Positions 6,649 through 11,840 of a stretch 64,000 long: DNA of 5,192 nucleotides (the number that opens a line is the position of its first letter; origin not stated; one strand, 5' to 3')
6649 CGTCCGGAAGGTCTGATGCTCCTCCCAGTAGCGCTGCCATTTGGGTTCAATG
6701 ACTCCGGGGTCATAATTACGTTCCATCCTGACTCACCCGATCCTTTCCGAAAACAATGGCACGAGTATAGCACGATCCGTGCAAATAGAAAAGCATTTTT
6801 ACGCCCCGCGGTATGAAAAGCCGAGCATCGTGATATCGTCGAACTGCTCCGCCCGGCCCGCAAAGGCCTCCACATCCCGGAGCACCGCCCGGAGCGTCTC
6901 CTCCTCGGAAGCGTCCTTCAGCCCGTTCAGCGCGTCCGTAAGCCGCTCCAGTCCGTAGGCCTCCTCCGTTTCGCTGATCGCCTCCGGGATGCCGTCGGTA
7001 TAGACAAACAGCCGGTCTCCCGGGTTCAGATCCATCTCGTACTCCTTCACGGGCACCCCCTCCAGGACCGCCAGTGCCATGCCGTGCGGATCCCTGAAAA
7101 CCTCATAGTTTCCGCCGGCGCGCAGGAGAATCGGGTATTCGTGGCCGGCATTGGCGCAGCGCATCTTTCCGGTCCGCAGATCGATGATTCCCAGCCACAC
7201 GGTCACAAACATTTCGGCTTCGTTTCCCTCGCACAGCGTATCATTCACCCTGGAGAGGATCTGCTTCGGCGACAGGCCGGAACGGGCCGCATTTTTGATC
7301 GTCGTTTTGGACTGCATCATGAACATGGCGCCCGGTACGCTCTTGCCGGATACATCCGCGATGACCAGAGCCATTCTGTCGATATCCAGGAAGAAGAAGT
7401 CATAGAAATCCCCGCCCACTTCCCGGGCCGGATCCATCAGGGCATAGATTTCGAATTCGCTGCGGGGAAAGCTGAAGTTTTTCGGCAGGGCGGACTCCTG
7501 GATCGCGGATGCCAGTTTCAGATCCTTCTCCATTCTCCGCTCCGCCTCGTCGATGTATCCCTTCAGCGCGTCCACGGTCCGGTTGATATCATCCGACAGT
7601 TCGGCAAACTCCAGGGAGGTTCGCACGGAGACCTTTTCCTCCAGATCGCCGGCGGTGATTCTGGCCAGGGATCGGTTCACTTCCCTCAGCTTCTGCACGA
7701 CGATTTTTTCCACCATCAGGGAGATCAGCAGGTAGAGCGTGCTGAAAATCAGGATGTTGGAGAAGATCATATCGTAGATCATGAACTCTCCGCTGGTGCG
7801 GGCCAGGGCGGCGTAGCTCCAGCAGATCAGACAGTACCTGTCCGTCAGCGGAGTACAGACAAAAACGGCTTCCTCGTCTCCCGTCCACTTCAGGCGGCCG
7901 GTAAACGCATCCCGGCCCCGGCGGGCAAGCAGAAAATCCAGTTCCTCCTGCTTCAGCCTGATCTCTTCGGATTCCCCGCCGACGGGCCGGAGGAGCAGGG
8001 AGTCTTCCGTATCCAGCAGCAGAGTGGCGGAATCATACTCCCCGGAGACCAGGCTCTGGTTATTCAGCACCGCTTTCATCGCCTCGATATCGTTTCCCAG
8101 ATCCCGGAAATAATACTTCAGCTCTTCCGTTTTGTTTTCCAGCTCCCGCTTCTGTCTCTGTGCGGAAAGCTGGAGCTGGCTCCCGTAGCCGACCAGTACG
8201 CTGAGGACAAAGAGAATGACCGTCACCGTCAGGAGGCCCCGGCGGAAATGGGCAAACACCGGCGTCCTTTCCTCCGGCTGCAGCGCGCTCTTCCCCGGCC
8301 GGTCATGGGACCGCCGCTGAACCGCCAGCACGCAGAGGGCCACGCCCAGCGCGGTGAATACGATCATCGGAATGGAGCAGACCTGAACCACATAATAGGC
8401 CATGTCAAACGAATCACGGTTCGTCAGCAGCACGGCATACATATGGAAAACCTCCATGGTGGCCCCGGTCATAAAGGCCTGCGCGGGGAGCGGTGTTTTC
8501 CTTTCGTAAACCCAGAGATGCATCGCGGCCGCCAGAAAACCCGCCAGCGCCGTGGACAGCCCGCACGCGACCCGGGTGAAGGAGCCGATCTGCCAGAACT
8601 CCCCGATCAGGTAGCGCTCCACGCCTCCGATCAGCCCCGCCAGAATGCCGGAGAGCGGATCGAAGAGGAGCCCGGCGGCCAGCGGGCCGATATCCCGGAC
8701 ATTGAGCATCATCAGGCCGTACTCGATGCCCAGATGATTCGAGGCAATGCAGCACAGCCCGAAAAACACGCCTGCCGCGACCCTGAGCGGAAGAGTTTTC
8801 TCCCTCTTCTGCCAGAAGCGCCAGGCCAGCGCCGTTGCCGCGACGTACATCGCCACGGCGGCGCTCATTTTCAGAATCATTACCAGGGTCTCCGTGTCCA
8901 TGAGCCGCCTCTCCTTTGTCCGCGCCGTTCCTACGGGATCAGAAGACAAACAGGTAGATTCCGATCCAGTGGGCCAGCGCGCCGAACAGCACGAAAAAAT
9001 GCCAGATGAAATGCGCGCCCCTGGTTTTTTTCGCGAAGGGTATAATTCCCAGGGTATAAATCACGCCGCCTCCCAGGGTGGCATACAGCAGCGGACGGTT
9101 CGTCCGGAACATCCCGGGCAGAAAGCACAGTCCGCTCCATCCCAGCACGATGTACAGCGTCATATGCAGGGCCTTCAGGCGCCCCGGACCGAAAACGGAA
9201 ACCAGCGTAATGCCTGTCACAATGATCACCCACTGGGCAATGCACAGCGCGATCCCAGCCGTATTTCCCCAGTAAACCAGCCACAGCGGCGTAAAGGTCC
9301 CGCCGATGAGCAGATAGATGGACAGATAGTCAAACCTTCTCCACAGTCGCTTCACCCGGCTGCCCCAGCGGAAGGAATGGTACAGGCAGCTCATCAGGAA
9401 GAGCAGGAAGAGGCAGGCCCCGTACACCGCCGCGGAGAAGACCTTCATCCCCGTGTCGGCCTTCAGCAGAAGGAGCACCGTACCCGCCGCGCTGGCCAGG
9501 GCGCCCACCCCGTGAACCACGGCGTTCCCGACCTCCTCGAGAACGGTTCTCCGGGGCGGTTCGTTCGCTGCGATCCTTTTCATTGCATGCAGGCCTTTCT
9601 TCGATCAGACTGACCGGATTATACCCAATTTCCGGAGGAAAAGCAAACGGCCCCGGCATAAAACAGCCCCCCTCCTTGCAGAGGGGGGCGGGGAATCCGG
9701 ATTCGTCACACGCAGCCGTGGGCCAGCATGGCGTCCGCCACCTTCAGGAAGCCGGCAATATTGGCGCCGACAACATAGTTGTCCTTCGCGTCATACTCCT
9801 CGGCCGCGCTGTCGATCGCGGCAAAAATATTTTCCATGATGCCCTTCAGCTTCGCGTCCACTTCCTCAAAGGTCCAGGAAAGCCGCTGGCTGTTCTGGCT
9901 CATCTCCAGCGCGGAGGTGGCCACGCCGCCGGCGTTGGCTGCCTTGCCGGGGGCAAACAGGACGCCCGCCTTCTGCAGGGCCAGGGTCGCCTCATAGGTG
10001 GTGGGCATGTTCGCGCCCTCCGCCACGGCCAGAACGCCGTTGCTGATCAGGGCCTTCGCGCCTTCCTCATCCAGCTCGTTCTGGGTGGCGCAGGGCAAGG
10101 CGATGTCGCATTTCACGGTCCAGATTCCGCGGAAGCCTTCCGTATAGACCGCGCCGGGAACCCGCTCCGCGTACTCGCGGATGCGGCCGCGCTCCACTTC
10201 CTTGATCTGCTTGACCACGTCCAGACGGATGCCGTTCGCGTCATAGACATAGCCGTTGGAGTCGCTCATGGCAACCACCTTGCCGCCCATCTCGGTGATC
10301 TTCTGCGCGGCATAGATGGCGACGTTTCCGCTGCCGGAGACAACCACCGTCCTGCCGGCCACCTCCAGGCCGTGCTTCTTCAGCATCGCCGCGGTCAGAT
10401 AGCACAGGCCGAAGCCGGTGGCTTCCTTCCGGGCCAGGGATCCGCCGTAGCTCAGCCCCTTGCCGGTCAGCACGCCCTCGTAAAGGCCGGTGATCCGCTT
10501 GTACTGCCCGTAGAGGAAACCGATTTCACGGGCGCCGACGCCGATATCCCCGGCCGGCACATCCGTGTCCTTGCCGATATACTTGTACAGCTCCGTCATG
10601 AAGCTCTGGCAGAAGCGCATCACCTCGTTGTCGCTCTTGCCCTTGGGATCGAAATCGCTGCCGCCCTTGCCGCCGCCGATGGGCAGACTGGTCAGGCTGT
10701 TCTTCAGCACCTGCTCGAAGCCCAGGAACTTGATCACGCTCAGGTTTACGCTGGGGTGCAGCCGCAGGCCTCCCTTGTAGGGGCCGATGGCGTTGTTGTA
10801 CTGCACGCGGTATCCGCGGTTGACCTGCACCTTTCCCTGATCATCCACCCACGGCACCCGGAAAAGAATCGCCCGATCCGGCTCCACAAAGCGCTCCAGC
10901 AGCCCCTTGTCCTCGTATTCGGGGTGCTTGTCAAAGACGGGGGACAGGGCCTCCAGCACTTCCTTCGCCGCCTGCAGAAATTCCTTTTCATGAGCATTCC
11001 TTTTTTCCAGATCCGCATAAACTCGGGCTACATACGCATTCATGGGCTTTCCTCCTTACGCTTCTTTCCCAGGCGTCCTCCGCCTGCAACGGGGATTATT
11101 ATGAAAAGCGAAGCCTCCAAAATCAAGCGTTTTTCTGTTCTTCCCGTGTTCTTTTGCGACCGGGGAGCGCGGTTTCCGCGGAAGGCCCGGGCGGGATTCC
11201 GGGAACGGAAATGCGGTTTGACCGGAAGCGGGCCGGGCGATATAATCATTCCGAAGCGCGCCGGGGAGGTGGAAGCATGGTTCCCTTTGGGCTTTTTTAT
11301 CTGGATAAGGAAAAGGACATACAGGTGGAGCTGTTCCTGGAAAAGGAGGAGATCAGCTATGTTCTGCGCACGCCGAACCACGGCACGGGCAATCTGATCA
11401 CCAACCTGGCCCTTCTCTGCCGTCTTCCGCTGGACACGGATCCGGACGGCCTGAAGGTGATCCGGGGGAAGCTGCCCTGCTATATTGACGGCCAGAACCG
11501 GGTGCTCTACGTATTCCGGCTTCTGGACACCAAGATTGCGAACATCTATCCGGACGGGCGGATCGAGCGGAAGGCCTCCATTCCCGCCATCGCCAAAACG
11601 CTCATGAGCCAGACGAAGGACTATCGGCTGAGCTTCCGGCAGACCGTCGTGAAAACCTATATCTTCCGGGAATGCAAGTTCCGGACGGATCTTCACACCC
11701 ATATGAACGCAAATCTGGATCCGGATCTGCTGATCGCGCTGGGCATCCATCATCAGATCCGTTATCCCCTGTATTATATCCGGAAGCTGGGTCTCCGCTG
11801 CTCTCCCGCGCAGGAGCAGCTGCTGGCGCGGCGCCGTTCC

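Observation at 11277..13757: Orphan 826-aa adenosine/AMP-deaminase-like protein fused to a LOG/SLOG-like domain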

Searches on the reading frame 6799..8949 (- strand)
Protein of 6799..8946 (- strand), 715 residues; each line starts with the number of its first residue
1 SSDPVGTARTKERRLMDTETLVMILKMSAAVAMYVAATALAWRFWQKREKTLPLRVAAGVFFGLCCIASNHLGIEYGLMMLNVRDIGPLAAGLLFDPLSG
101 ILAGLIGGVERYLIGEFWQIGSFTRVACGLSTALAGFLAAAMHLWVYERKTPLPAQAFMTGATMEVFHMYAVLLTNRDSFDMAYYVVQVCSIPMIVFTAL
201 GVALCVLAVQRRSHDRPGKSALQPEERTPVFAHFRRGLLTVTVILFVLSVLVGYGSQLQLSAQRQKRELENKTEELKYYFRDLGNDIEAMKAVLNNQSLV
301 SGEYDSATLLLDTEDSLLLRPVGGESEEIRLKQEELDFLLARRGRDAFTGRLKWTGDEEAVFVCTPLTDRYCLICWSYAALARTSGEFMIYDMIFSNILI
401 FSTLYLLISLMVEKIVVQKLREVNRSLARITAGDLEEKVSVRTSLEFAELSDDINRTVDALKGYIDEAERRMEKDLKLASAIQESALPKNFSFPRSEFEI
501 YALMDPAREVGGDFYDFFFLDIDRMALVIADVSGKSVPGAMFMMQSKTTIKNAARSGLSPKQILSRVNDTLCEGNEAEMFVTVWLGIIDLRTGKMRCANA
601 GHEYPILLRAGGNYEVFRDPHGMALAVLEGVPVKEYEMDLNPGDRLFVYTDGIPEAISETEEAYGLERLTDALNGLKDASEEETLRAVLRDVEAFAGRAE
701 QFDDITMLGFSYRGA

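Call 14: search_protein_families(library=pfam, proteins=[window:6799-8946:-], max_evalue=1)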
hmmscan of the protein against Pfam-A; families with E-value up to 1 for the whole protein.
window:6799-8946:- (715 aa): 6 families
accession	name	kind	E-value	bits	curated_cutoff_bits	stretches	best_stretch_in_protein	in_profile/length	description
PF07228.17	SpoIIE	-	1.2e-50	172.5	25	1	523-710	3-189/192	Stage II sporulation protein E (SpoIIE)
PF07694.17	5TM-5TMR_LYT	-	5e-33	114.5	24.6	1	43-211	6-168/169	5TMR of 5TMR-LYT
PF00672.30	HAMP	-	1.1e-05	26.1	25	1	416-462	6-52/53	HAMP domain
PF07155.17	ECF-ribofla_trS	-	0.00032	21.2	26.7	1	56-142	8-97/172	ECF-type riboflavin transporter, S component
PF18947.5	HAMP_2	-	0.0065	16.8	24.3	1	416-462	20-66/67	HAMP domain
PF12416.13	DUF3668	-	0.1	13.2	26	1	245-291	24-69/176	Cep120 protein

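Call 87: search_protein_families(library=padloc, proteins=[window:6802-8949:-], max_evalue=0.001)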
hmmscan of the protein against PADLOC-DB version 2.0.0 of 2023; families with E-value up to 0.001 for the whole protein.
window:6802-8949:- (716 aa): 0 families

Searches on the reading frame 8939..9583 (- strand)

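Call 14: search_protein_families(library=pfam, proteins=[window:8939-9580:-], max_evalue=1)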
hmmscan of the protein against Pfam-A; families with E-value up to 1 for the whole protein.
window:8939-9580:- (213 aa): 1 family
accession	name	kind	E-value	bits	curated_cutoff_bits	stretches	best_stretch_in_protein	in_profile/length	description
PF03006.26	HlyIII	-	5.8e-28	98.5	26.2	1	13-205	3-224/224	Haemolysin-III related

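Call 87: search_protein_families(library=padloc, proteins=[window:8942-9583:-], max_evalue=0.001)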
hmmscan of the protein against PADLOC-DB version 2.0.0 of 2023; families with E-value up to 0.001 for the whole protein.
window:8942-9583:- (214 aa): 0 families

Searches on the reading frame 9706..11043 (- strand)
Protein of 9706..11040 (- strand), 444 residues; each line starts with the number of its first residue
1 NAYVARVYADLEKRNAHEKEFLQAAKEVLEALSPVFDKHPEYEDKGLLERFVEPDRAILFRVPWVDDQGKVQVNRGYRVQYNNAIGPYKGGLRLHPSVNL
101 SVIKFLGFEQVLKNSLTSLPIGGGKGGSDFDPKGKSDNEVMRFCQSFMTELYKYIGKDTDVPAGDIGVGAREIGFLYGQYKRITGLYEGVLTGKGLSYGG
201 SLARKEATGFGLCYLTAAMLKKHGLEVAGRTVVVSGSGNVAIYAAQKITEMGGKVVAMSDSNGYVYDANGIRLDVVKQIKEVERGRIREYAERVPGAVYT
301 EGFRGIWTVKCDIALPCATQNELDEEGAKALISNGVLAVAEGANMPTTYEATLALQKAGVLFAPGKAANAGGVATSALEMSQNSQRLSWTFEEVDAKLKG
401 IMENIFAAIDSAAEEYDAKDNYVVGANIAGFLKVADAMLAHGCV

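Call 14: search_protein_families(library=pfam, proteins=[window:9706-11040:-], max_evalue=1)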
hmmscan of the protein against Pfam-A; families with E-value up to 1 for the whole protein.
window:9706-11040:- (444 aa): 4 families
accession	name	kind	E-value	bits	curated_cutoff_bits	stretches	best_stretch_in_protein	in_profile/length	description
PF00208.27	ELFV_dehydrog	-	3.5e-89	299.1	23.4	1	199-442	1-241/241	Glutamate/Leucine/Phenylalanine/Valine dehydrogenase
PF02812.23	ELFV_dehydrog_N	-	3.8e-52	175.8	25.3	1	54-181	1-128/129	Glu/Leu/Phe/Val dehydrogenase, dimerisation domain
PF13241.12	NAD_binding_7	-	0.0065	17.5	22.1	1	225-285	3-53/104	Putative NAD(P)-binding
PF02826.25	2-Hacid_dh_C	-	0.023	14.5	25.1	1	221-262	28-69/178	D-isomer specific 2-hydroxyacid dehydrogenase, NAD binding domain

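Call 87: search_protein_families(library=padloc, proteins=[window:9709-11043:-], max_evalue=0.001)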
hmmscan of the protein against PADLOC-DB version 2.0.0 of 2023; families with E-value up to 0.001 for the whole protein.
window:9709-11043:- (445 aa): 0 families

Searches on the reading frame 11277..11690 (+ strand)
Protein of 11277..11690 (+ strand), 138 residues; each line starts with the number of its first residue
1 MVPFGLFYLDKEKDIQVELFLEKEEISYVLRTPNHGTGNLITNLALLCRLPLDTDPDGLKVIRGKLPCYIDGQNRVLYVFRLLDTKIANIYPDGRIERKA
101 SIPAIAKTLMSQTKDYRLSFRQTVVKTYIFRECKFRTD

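Call 14: search_protein_families(library=pfam, proteins=[window:11277-11690:+], max_evalue=1)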
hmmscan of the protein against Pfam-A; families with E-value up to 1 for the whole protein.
window:11277-11690:+ (138 aa): 0 families

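Call 62: search_solved_structures(query=A4, max_evalue=10, show_alignments=2)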
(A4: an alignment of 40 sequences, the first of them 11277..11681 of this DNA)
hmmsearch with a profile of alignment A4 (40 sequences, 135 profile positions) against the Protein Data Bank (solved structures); distinct sequences matched with E-value up to 10: 0.
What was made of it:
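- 11277..11561 (+): N-terminal beta-rich domain (aa 1-95), fold and function unknown. There is no Pfam or PDB sequence match (calls 14, 62).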
